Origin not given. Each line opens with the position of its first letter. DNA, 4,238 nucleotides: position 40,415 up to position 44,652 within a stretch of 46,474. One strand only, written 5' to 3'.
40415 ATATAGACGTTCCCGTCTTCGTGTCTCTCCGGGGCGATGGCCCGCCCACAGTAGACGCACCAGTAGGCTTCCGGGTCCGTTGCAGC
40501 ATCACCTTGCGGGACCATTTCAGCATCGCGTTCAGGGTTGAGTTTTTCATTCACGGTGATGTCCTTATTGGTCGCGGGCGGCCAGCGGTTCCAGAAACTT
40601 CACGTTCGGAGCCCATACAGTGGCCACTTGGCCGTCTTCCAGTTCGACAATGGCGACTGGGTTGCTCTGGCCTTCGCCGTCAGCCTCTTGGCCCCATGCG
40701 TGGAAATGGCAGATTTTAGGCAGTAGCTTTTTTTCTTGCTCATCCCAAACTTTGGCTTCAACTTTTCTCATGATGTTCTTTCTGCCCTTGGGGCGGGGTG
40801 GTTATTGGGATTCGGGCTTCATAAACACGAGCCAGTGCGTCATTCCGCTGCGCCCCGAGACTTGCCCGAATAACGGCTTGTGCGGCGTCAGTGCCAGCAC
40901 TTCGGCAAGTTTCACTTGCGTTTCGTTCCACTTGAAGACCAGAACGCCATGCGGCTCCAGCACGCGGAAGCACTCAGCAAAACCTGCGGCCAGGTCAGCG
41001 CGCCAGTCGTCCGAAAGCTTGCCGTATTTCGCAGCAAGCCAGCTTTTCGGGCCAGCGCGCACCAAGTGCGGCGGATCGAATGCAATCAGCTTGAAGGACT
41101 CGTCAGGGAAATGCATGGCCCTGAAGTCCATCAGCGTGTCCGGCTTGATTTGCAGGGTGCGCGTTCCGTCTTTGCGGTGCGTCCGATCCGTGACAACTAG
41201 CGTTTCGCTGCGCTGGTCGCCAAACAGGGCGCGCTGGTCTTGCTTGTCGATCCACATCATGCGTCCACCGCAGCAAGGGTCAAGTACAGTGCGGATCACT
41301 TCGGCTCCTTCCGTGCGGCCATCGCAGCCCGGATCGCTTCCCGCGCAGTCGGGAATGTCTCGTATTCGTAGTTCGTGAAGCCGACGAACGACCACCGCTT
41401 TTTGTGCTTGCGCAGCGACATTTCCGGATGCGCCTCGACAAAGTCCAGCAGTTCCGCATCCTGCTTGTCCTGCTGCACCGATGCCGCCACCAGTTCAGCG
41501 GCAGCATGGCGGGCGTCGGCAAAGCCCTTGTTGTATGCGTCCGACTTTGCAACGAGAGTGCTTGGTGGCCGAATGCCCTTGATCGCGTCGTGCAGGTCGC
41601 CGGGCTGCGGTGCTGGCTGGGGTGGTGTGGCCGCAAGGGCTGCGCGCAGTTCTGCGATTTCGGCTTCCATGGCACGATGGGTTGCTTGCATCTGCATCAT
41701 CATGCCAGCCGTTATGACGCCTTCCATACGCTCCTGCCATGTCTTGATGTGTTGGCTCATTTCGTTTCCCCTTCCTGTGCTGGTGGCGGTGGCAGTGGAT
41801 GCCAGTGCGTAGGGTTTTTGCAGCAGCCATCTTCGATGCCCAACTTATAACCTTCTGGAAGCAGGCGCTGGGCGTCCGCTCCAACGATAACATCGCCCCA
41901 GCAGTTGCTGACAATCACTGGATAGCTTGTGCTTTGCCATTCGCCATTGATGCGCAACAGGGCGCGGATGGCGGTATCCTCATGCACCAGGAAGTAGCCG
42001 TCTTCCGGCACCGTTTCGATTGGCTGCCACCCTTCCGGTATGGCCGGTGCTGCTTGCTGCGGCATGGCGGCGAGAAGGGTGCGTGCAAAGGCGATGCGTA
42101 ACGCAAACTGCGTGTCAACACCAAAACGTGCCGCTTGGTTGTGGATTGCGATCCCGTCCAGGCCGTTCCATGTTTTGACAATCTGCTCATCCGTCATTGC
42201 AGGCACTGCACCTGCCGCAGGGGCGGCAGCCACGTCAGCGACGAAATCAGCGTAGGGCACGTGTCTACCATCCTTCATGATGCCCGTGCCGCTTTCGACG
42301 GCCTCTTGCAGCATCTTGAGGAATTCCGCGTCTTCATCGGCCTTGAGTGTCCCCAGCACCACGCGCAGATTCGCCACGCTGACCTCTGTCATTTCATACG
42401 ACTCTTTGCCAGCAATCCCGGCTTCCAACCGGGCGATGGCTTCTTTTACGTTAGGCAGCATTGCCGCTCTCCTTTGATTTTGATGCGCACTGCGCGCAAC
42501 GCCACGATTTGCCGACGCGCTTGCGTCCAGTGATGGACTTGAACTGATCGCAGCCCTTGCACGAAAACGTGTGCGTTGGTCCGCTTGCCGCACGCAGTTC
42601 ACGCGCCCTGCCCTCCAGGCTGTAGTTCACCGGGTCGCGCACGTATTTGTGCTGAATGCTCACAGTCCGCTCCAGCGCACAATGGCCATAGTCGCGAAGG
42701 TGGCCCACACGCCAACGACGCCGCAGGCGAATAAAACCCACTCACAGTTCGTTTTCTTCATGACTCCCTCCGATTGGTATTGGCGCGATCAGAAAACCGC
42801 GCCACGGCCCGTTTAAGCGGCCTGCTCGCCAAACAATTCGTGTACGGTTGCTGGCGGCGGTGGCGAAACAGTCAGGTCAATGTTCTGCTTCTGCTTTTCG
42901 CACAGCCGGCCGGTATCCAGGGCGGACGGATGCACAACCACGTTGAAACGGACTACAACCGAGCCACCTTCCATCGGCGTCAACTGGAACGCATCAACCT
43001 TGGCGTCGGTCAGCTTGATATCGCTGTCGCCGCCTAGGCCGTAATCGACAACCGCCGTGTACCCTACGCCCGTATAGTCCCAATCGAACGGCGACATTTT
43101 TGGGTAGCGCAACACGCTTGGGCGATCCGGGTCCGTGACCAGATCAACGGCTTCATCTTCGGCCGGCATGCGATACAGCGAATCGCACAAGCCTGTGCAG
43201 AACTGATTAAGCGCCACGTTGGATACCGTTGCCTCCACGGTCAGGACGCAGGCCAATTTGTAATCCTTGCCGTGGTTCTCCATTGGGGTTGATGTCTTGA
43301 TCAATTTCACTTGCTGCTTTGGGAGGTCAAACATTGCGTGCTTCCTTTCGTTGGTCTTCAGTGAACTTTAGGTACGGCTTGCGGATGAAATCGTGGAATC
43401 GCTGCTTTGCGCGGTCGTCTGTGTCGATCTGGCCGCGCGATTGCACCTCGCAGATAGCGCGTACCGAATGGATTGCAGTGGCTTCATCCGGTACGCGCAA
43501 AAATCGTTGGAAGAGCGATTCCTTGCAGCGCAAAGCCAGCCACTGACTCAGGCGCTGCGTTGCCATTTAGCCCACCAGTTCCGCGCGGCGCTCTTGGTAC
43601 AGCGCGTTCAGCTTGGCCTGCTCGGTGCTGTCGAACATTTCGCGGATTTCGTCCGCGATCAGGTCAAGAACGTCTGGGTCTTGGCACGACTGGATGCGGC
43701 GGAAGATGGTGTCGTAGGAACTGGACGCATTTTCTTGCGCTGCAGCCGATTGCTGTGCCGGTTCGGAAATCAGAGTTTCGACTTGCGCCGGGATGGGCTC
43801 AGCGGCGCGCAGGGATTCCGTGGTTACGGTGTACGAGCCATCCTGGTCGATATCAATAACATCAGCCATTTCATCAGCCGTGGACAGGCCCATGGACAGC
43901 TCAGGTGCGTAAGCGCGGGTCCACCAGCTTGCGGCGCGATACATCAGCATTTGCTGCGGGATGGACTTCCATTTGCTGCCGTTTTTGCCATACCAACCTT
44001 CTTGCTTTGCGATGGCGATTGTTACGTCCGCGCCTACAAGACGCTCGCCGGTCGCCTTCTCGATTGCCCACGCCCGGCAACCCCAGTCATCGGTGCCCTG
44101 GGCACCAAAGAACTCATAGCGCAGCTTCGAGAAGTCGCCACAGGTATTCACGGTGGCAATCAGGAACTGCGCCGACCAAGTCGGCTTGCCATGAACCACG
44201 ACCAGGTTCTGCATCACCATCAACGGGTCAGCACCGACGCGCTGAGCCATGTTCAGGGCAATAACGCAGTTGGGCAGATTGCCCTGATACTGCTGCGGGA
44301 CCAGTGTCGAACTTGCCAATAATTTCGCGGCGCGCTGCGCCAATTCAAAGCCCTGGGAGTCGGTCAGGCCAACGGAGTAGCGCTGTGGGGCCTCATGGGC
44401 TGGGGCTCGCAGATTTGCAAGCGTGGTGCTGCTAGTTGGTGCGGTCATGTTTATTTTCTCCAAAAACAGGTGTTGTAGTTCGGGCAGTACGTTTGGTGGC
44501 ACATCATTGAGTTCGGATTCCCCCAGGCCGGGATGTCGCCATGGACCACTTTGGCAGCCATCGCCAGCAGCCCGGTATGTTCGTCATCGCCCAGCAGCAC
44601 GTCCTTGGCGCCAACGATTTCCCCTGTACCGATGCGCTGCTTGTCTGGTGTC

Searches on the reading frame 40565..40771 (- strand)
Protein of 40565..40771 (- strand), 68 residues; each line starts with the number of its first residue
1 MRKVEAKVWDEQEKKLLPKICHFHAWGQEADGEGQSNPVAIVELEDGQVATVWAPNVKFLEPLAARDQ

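Call 68: search_protein_families(library=pfam, proteins=[window:40565-40771:-], max_evalue=1)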
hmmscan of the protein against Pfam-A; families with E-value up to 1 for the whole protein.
window:40565-40771:- (68 aa): 1 family
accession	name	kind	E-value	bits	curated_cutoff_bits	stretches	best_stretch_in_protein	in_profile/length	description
PF23545.1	Zn_ribbon_HMPTM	-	0.32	11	27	1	2-24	14-36/45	HMPTM N-terminal zinc ribbon domain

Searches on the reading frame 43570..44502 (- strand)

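Call 32: search_protein_families(library=pfam, proteins=[window:43570-44502:-], max_evalue=0.01)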
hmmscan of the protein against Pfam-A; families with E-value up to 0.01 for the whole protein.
window:43570-44502:- (311 aa): 1 family
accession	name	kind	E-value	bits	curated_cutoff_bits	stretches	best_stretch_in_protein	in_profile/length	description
PF03837.19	RecT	-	0.00041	20.4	24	1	166-217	139-192/198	RecT family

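Call 33: search_protein_families(library=phrogs, proteins=[window:43570-44502:-], max_evalue=0.001)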
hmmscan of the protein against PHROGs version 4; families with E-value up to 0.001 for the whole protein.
window:43570-44502:- (311 aa): 2 families
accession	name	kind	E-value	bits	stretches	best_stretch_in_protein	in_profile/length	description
phrog_561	-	DNA, RNA and nucleotide metabolism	1.2e-82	280.3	1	16-307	271-548/633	RecT-like ssDNA annealing protein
phrog_4171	-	DNA, RNA and nucleotide metabolism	6.4e-16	59.9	1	47-246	35-246/392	RecT-like ssDNA annealing protein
